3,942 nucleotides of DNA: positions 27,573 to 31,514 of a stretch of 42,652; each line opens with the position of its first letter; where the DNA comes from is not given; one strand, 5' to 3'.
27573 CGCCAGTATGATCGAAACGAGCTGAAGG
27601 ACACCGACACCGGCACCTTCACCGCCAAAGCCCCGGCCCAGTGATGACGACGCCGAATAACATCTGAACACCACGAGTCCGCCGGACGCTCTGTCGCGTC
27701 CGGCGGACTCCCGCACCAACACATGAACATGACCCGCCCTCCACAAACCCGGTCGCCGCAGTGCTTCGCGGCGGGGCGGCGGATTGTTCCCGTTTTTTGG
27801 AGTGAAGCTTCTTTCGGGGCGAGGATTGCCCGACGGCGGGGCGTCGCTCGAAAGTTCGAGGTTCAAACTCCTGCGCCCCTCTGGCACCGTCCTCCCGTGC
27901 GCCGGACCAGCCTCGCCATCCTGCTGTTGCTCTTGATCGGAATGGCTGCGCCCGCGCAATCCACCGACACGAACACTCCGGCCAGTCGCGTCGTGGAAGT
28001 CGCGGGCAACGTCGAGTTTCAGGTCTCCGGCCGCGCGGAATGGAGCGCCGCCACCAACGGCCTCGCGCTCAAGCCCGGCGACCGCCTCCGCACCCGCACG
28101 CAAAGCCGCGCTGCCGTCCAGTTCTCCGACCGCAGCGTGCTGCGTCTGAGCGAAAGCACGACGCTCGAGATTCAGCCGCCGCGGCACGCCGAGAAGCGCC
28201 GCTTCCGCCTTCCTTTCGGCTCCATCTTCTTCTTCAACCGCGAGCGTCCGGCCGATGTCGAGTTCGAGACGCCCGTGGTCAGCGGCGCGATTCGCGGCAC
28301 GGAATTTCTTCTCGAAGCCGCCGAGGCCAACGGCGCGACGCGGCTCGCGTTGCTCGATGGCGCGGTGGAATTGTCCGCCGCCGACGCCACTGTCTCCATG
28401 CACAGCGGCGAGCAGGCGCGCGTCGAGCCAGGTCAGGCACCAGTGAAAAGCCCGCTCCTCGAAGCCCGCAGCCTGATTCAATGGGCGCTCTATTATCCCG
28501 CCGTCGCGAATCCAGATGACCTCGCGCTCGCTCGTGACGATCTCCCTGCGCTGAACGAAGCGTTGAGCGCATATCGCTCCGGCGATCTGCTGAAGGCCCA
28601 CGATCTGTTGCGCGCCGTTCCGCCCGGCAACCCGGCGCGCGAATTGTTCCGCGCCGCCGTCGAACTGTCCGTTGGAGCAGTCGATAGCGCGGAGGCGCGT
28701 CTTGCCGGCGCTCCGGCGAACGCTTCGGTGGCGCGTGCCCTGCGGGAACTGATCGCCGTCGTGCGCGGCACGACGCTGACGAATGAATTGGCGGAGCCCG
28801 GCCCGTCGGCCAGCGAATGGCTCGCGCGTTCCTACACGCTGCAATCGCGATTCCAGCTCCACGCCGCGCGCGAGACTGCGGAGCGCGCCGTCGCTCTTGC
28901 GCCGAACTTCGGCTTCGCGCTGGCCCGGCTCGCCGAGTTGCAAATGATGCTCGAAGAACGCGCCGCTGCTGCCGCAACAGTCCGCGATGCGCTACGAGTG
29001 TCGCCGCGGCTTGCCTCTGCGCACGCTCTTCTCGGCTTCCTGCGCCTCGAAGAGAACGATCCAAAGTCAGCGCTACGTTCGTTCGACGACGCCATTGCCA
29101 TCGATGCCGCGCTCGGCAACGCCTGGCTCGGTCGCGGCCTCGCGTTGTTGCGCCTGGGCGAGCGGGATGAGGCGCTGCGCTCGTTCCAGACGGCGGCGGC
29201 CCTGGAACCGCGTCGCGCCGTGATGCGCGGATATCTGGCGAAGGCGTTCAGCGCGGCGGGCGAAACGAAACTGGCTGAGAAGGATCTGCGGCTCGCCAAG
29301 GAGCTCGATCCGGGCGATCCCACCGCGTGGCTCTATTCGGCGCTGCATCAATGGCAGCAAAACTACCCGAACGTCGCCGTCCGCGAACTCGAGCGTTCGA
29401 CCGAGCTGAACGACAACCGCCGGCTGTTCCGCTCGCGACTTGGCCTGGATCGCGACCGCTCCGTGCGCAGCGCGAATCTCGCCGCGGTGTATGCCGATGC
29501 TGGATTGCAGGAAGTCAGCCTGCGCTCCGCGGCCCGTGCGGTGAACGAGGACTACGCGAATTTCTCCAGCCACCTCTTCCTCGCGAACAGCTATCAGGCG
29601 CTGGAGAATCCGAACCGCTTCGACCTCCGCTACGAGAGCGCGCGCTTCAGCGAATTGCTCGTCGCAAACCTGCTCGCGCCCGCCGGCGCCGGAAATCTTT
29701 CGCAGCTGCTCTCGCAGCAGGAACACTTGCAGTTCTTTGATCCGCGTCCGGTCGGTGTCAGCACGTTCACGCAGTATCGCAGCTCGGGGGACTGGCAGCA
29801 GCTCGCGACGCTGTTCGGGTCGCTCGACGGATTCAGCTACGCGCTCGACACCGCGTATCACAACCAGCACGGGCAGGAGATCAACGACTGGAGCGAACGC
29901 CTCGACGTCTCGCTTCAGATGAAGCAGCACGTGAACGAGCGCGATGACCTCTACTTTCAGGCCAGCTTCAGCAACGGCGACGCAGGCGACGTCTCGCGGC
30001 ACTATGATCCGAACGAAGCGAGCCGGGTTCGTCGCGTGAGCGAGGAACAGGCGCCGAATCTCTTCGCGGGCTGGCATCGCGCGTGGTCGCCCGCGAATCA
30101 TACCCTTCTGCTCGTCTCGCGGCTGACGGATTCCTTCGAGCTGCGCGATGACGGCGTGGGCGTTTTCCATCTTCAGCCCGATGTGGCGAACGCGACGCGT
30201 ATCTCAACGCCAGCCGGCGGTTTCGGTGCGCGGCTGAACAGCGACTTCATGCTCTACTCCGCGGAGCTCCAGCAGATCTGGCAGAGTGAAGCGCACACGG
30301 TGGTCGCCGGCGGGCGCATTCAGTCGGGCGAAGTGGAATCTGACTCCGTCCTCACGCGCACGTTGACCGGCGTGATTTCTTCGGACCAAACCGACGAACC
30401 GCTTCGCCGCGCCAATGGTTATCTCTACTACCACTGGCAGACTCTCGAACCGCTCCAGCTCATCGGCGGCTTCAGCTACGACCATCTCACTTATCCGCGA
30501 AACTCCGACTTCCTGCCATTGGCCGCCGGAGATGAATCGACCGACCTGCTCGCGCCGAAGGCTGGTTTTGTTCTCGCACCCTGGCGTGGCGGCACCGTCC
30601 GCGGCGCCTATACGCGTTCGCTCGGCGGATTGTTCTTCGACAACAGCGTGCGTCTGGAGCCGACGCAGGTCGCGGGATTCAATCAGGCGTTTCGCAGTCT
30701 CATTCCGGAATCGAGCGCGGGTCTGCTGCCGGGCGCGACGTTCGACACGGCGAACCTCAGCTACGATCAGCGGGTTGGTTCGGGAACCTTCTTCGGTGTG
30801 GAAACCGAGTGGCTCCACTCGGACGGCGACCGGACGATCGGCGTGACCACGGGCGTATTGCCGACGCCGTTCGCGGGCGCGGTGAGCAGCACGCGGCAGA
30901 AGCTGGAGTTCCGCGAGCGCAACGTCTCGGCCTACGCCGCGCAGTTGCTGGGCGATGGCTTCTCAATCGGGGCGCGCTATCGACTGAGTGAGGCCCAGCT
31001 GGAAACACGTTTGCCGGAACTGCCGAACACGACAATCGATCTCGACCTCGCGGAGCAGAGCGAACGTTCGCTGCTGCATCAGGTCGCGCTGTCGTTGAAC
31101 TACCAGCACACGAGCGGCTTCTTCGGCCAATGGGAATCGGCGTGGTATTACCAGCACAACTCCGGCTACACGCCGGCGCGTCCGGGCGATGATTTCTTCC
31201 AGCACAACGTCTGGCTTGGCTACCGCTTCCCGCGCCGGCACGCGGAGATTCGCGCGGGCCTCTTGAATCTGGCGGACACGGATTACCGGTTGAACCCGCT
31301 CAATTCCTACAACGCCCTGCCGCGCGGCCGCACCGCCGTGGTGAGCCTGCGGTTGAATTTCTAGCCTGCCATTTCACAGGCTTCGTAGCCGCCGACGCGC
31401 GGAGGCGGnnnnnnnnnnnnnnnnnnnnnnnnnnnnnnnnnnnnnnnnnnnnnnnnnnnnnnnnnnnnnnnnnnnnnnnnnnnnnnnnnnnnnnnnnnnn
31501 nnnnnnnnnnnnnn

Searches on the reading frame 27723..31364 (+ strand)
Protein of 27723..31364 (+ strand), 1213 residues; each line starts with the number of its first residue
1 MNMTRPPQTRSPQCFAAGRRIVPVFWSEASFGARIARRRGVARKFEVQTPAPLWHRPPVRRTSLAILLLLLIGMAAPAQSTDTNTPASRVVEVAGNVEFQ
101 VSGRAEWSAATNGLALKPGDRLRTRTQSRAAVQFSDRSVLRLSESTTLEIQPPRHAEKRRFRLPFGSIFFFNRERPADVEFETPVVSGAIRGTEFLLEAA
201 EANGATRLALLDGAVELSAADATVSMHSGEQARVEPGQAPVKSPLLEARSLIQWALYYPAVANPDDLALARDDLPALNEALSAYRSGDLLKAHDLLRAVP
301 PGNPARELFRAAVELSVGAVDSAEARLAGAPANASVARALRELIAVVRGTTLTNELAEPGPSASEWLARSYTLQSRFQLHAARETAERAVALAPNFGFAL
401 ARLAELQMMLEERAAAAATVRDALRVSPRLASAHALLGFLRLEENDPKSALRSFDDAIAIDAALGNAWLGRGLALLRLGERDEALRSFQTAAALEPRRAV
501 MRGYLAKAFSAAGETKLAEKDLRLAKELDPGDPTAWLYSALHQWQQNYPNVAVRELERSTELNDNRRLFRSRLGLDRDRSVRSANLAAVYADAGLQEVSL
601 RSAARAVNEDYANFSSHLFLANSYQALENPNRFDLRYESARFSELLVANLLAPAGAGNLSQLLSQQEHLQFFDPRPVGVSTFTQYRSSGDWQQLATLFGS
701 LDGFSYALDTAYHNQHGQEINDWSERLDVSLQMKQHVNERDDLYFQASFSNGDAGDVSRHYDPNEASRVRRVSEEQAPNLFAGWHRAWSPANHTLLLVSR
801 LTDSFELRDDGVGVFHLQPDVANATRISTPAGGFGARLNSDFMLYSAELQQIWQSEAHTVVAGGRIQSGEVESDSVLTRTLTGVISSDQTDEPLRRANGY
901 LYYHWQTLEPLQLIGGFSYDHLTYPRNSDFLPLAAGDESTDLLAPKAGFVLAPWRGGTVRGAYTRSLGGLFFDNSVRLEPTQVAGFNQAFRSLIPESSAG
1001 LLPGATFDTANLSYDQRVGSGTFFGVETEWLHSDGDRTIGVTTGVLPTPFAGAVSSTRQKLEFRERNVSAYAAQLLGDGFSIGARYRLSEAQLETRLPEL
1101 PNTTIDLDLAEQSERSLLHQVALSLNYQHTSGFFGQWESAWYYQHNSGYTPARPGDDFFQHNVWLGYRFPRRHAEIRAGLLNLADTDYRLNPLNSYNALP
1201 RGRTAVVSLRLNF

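Call 8: search_protein_families(library=pfam, proteins=[window:27723-31364:+], max_evalue=0.01)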
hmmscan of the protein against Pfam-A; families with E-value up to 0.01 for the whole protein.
window:27723-31364:+ (1213 aa): 10 families
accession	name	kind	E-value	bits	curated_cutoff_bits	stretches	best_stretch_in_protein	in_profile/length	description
PF04773.18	FecR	-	1.9e-13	51.1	24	1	120-216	1-97/97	FecR protein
PF07719.23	TPR_2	-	3.9e-10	39.5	27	1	466-497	2-33/34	Tetratricopeptide repeat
PF00515.34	TPR_1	-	1e-09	38.3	27.8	1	466-496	2-32/34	Tetratricopeptide repeat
PF14559.12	TPR_19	-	3.7e-07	30.8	25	1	475-536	1-62/68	Tetratricopeptide repeat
PF23914.1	TPR_CcmH_CycH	-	1.2e-06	28.9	42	1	352-455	39-145/158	Cytochrome c-type biogenesis protein H TPR domain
PF13181.12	TPR_8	-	4.5e-06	26.8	25.7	0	467-496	3-32/34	Tetratricopeptide repeat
PF13428.12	TPR_14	-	8.9e-06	26.4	23.5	0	466-507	2-43/44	Tetratricopeptide repeat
PF13432.12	TPR_16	-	3.7e-05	24.5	32.7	1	470-533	2-65/65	Tetratricopeptide repeat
PF13414.12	TPR_11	-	0.00083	19.4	26.8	0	448-479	11-42/42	TPR repeat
PF13431.12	TPR_17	-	0.0023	18.5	24.4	0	386-409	2-25/34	Tetratricopeptide repeat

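Call 37: search_protein_families(library=ncbifam, proteins=[window:27723-31364:+], max_evalue=0.001)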
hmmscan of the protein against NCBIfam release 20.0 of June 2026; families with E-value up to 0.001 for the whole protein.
window:27723-31364:+ (1213 aa): 11 families
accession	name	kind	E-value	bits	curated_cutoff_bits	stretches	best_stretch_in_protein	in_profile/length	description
TIGR02917.1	PEP_TPR_lipo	equivalog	1.2e-13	49.9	312.2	1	416-628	382-581/899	XrtA/PEP-CTERM system TPR-repeat protein PrsT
TIGR02521.1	type_IV_pilW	equivalog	3e-10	40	154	1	431-498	31-98/234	type IV pilus biogenesis/stability protein PilW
NF033165.1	lipo_LipL45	exception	2e-08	33.7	350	1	80-222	32-178/391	lipoprotein LipL45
NF047849.1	Lsa33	exception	2.1e-08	33.7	420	1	60-230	2-180/310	surface adhesin Lsa33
TIGR02552.1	LcrH_SycD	equivalog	8e-07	28.8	104.8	1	418-532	5-119/136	SycD/LcrH family type III secretion system chaperone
NF008391.2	PRK11189.1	equivalog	2.1e-05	24.2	250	1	416-490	84-158/297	lipoprotein NlpI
TIGR04510.1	mod_pep_cyc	subfamily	2.7e-05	22.9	400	1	370-598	405-633/814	putative peptide modification system cyclase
NF040959.1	MamA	equivalog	7e-05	22.4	200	1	427-563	67-203/204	magnetosome protein MamA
TIGR00990.1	3a0801s09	subfamily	7.3e-05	21.6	757.25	1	414-544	314-444/615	mitochondrial import receptor subunit TOM70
NF047876.1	Lsa19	exception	0.00073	19.3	250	0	177-242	96-163/182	adhesin Lsa19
NF033920.0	C39_PA2778_fam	equivalog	0.00094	18.7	150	0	410-496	169-255/255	PA2778 family cysteine peptidase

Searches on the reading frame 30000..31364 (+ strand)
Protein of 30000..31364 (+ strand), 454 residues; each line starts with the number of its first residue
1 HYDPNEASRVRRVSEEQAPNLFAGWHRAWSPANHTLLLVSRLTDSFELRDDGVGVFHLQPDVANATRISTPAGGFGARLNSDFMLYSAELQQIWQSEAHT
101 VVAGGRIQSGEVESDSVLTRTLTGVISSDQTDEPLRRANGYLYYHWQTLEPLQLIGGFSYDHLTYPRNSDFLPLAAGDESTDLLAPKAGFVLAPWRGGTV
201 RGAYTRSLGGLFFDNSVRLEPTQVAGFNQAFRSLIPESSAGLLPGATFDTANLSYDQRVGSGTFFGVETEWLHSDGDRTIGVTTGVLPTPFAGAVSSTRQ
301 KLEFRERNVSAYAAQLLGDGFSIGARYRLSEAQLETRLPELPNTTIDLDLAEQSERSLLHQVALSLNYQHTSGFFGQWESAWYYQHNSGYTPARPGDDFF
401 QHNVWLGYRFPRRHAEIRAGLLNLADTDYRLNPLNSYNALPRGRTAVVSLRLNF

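Call 78: search_protein_families(library=pfam, proteins=[window:30000-31364:+], max_evalue=5)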
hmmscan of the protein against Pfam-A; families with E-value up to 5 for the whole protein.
window:30000-31364:+ (454 aa): 1 family
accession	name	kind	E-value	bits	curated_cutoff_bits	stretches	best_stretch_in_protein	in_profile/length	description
PF00593.30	TonB_dep_Rec_b-barrel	-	0.024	15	27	0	67-424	111-436/436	TonB dependent receptor-like, beta-barrel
